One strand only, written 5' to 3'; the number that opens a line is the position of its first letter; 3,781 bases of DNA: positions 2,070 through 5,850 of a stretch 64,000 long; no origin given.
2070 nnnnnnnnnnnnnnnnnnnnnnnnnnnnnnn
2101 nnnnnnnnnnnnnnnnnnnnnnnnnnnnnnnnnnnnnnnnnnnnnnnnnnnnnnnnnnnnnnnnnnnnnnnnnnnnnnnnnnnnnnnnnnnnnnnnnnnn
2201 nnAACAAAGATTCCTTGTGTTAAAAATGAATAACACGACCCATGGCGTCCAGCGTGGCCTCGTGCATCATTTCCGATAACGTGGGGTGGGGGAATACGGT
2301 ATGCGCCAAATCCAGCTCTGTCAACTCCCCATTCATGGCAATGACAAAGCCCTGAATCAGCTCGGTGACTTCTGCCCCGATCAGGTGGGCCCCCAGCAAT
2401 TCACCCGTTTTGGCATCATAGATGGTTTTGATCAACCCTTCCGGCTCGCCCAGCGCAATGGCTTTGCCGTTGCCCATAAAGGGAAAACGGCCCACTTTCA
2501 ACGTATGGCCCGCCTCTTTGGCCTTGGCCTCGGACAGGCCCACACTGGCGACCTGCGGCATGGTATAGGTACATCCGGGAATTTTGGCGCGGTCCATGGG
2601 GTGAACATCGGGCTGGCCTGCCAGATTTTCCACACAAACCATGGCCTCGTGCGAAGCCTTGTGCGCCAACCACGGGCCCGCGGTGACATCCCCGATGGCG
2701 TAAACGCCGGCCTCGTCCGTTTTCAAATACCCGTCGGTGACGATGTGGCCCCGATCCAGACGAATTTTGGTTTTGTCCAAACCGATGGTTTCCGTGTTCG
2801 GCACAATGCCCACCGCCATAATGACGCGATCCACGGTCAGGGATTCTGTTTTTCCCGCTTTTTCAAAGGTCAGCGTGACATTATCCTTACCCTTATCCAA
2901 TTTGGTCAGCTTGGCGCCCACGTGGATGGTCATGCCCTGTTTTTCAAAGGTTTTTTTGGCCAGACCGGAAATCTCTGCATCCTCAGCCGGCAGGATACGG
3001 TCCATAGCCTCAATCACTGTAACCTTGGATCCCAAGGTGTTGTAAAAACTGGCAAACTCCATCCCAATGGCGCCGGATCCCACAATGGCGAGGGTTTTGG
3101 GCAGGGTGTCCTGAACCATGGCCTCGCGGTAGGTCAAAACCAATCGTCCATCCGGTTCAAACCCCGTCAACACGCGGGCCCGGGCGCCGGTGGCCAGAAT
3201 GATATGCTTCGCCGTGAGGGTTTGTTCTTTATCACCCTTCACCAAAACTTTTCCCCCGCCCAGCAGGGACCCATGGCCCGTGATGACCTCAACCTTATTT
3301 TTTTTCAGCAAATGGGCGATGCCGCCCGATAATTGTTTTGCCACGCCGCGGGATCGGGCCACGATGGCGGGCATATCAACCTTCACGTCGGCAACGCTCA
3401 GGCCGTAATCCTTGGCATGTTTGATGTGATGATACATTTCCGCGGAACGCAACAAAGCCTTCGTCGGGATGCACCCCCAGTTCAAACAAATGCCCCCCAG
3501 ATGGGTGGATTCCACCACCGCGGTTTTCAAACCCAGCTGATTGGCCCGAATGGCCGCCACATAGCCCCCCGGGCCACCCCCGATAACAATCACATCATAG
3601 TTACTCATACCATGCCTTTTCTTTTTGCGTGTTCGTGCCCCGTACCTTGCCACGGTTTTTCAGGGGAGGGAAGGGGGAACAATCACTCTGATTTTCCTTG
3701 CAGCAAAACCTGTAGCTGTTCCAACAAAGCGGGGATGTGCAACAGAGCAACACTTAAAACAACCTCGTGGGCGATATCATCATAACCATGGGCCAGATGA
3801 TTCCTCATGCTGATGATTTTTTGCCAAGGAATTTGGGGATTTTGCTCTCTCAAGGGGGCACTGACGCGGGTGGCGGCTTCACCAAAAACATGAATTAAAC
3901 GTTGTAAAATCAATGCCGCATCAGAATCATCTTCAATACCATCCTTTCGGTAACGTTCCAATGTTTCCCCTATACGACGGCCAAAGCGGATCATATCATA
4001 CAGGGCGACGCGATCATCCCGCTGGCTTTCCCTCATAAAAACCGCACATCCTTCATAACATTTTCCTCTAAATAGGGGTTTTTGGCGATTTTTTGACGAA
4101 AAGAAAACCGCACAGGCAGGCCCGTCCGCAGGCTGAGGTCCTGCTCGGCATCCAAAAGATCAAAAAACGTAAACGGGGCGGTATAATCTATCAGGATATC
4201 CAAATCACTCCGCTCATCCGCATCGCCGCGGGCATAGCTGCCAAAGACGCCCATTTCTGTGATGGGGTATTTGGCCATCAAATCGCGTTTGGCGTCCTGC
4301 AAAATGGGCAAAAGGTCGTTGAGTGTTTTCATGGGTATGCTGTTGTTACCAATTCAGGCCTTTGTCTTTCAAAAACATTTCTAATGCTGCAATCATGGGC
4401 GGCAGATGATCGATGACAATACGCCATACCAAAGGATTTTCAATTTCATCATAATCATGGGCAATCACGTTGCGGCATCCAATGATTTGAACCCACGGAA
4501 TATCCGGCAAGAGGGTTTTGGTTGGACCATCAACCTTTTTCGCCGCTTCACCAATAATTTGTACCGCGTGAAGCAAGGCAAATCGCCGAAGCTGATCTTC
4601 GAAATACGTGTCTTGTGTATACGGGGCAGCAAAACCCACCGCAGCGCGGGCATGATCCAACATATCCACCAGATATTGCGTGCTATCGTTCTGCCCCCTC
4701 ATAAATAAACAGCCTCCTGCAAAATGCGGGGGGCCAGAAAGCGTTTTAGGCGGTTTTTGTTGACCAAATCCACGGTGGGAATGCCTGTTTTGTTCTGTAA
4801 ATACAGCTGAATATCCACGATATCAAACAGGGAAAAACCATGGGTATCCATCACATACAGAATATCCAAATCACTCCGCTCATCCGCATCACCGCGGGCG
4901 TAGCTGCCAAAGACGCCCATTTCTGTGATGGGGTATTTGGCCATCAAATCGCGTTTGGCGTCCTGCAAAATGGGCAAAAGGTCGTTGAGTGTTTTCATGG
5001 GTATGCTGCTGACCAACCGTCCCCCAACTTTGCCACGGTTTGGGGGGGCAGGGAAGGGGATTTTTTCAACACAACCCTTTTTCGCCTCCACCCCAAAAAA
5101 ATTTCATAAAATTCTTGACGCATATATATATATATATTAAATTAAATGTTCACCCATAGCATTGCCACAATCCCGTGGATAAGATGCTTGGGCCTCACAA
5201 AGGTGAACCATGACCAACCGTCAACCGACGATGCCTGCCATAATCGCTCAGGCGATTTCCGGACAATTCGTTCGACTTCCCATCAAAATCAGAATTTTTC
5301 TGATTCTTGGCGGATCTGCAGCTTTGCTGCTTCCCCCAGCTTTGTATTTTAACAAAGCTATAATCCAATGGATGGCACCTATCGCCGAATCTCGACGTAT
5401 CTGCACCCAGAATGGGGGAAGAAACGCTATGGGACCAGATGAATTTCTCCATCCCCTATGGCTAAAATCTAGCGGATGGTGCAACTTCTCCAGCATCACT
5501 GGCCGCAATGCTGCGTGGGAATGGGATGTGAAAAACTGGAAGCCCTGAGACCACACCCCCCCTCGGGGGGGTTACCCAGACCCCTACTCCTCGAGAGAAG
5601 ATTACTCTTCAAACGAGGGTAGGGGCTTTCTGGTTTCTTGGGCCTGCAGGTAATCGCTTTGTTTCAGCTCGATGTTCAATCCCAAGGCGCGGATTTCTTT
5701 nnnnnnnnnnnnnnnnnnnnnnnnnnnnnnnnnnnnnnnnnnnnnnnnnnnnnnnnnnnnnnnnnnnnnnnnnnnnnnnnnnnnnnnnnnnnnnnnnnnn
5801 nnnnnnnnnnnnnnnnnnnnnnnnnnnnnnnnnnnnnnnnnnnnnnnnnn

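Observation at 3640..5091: Two tandem MntA/HepT modules that share a near-identical 145-bp 5' segment but carry different C-termini and HepT partners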

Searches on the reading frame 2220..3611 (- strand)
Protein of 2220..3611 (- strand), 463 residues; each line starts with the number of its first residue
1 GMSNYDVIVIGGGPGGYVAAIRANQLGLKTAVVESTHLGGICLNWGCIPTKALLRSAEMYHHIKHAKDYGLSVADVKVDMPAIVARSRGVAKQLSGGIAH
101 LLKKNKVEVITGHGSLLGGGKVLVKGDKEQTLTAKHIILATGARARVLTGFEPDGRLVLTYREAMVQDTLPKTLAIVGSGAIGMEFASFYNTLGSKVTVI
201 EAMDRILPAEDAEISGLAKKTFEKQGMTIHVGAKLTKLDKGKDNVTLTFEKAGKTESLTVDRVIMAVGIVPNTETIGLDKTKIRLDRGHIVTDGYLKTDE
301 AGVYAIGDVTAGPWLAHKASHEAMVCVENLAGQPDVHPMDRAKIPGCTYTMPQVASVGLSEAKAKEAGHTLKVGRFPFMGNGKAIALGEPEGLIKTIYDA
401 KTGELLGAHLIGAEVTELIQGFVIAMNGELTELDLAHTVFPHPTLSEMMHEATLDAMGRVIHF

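Call 17: find_related_loci(query=window:2220-3611:-, collection=genome_contigs, flank=8000)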
Query window:2220-3611:- (463 aa) in genome_contigs; peptide patterns used: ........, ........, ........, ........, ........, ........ (x = any residue, [..] = any of these).
599 stretches matched a pattern (row limit reached: there are more); 493 encode a relative of the query (tblastn E <= 1e-3); the best 80 are kept; 80 distinct loci.
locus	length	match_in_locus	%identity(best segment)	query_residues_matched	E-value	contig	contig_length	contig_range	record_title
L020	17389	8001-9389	98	1-463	0e+0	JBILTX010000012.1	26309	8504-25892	MAG: Alphaproteobacteria bacterium isolate ME2018-07-24_3300044631_group8_bin174 Rohwer_bin2070_scaffold_1014_c1, whole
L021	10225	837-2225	98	1-463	0e+0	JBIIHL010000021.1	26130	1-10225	MAG: Alphaproteobacteria bacterium isolate ME2001-08-13pf_3300042453_group1_bin102 Rohwer_bin2066_scaffold_1071_c1, whol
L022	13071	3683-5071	96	1-463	0e+0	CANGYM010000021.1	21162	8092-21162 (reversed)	MAG: Alphaproteobacteria bacterium isolate RE-18aug17-138 genome assembly, contig: RE-18aug17-C3343, whole genome shotgu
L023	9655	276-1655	93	4-463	0e+0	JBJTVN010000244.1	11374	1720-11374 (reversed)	MAG: Alphaproteobacteria bacterium isolate samp_4445_concoct_1529 samp_4445_1287341, whole genome shotgun sequence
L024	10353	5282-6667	94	2-463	0e+0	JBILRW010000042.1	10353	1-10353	MAG: Alphaproteobacteria bacterium isolate ME2018-06-18_3300042544_group8_bin104 Rohwer_bin2069_scaffold_3747_c1, whole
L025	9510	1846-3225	93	4-463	0e+0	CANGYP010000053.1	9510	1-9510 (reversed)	MAG: Alphaproteobacteria bacterium isolate RE-18aug17-8 genome assembly, contig: RE-18aug17-C11853, whole genome shotgun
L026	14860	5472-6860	69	3-463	0e+0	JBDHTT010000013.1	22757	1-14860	MAG: Alphaproteobacteria bacterium isolate AS-MICRO-OLR.190 NODE_7853_length_22757_cov_12.746643, whole genome shotgun s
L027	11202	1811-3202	70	3-463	0e+0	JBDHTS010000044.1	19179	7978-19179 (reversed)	MAG: Alphaproteobacteria bacterium isolate AS-MICRO-OLR.14 NODE_10561_length_19179_cov_5.055462, whole genome shotgun se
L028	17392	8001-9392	68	3-463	0e+0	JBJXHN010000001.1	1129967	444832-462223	Rhodospirillaceae bacterium Z3-40 NODE_1_length_1129967_cov_26.5254, whole genome shotgun sequence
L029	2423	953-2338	69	3-463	0e+0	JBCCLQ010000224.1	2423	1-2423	MAG: Pseudomonadota bacterium isolate P01_C01_bin.30 k141_1038762_length_2423_cov_8.0000, whole genome shotgun sequence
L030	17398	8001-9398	67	4-463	0e+0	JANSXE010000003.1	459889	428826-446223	MAG: Alphaproteobacteria bacterium isolate bin.17 k141_679842_length_459889_cov_91.9963, whole genome shotgun sequence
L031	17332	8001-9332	68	20-463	0e+0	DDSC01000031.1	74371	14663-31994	MAG TPA_asm: Micavibrio sp. UBA2400 UBA2400_contig_3032, whole genome shotgun sequence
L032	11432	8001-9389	66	4-463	0e+0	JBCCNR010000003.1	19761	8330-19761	MAG: Pseudomonadota bacterium isolate P01_C01_bin.83 k141_1084401_length_19761_cov_13.0097, whole genome shotgun sequenc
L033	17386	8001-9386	65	4-463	0e+0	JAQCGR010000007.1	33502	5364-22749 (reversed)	MAG: Proteobacteria bacterium isolate casp40-mb.210 NODE_3052_length_33502_cov_0.060923, whole genome shotgun sequence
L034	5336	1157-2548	65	2-463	0e+0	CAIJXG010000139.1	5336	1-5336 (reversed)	MAG: uncultured proteobacterium isolate Kiruna_bin-02063 genome assembly, contig: bin-02063:139/141, whole genome shotgu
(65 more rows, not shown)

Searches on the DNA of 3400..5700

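Call 41: search_rna_families(source=window, start=3400, end=5700, threshold=evalue, max_evalue=1)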
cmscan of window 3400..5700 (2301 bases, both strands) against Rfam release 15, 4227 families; matches with E-value up to 1: 1.
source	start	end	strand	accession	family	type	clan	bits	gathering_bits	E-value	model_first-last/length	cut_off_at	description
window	5089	5137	-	RF01810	pntA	Gene; sRNA;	-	26.2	54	0.34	1-62/62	no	pntA sRNA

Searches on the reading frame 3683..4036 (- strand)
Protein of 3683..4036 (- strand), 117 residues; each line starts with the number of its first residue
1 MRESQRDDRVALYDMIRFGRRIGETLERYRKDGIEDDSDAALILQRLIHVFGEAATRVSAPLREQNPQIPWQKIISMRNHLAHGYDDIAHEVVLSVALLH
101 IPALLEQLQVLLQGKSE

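Call 4: search_protein_families(library=pfam, proteins=[window:3683-4036:-], max_evalue=0.01)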
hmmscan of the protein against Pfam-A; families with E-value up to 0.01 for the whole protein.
window:3683-4036:- (117 aa): 1 family
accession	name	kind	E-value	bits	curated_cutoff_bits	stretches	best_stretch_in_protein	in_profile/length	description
PF01934.22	HepT-like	-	9.6e-17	61.2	23.5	1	20-110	6-119/120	Ribonuclease HepT-like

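Call 55: search_protein_families(library=ncbifam, proteins=[window:3683-4036:-], max_evalue=0.001)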
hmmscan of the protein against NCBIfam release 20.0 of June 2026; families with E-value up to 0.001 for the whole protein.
window:3683-4036:- (117 aa): 1 family
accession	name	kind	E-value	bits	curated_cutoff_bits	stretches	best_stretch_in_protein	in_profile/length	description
NF047751.1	HepT_toxin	equivalog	3.4e-06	27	60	1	70-103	83-116/120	type VII toxin-antitoxin system HepT family RNase toxin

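Call 67: find_encoding_contigs(protein=window:3683-4036:-, flank=4000, max_places=10)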
Protein window:3683-4036:- (117 aa): 22 contigs read that carry it; 10 places shown.
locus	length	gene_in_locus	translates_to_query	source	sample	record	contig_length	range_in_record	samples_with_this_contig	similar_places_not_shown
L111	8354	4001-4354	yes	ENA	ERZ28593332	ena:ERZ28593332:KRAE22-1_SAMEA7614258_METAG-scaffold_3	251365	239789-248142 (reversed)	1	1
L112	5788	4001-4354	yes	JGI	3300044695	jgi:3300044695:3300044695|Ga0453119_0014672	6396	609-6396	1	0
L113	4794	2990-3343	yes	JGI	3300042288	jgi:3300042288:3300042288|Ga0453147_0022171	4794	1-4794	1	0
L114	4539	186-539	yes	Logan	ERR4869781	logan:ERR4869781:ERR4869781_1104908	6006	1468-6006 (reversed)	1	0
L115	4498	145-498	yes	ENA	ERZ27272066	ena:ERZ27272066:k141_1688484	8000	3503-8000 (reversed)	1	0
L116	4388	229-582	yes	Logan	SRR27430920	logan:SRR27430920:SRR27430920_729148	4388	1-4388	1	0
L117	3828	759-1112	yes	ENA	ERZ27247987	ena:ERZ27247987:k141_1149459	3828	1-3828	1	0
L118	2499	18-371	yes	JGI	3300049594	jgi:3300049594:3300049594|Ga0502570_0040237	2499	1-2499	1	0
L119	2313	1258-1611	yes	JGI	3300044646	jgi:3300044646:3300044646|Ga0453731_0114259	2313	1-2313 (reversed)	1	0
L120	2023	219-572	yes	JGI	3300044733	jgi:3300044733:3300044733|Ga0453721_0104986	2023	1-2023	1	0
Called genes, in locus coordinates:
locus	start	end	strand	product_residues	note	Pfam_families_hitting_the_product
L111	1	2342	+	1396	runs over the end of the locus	PF04563:RNA_pol_Rpb2_1, PF04561:RNA_pol_Rpb2_2, PF04565:RNA_pol_Rpb2_3, PF10385:RNA_pol_Rpb2_45, PF00562:RNA_pol_Rpb2_6, PF04560:RNA_pol_Rpb2_7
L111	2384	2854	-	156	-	-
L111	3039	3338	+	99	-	PF01909:NTP_transf_2, PF18765:Polbeta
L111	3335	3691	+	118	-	PF01934:HepT-like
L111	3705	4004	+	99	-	PF01909:NTP_transf_2, PF18765:Polbeta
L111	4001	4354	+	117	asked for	PF01934:HepT-like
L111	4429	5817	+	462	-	PF00890:FAD_binding_2 (weak), PF01134:GIDA, PF01494:FAD_binding_3 (faint), PF07992:Pyr_redox_2, PF12831:FAD_oxidored, PF13738:Pyr_redox_3, PF00070:Pyr_redox, PF02852:Pyr_redox_dim, +2 more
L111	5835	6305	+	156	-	PF03449:GreA_GreB_N, PF01272:GreA_GreB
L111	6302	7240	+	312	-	PF05050:Methyltransf_21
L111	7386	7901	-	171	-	PF00571:CBS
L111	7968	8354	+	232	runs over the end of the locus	PF00106:adh_short, PF01370:Epimerase (weak), PF13561:adh_short_C2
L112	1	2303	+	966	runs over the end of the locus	PF04561:RNA_pol_Rpb2_2, PF04565:RNA_pol_Rpb2_3, PF10385:RNA_pol_Rpb2_45, PF00562:RNA_pol_Rpb2_6, PF04560:RNA_pol_Rpb2_7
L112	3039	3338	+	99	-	PF01909:NTP_transf_2, PF18765:Polbeta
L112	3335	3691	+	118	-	PF01934:HepT-like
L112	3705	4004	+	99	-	PF01909:NTP_transf_2, PF18765:Polbeta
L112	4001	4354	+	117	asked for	PF01934:HepT-like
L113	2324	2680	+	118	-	PF01934:HepT-like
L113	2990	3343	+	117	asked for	PF01934:HepT-like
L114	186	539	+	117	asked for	PF01934:HepT-like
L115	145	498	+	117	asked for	PF01934:HepT-like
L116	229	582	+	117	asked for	PF01934:HepT-like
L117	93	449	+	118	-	PF01934:HepT-like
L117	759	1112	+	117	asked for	PF01934:HepT-like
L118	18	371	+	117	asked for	PF01934:HepT-like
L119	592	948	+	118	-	PF01934:HepT-like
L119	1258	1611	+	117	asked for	PF01934:HepT-like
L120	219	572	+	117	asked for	PF01934:HepT-like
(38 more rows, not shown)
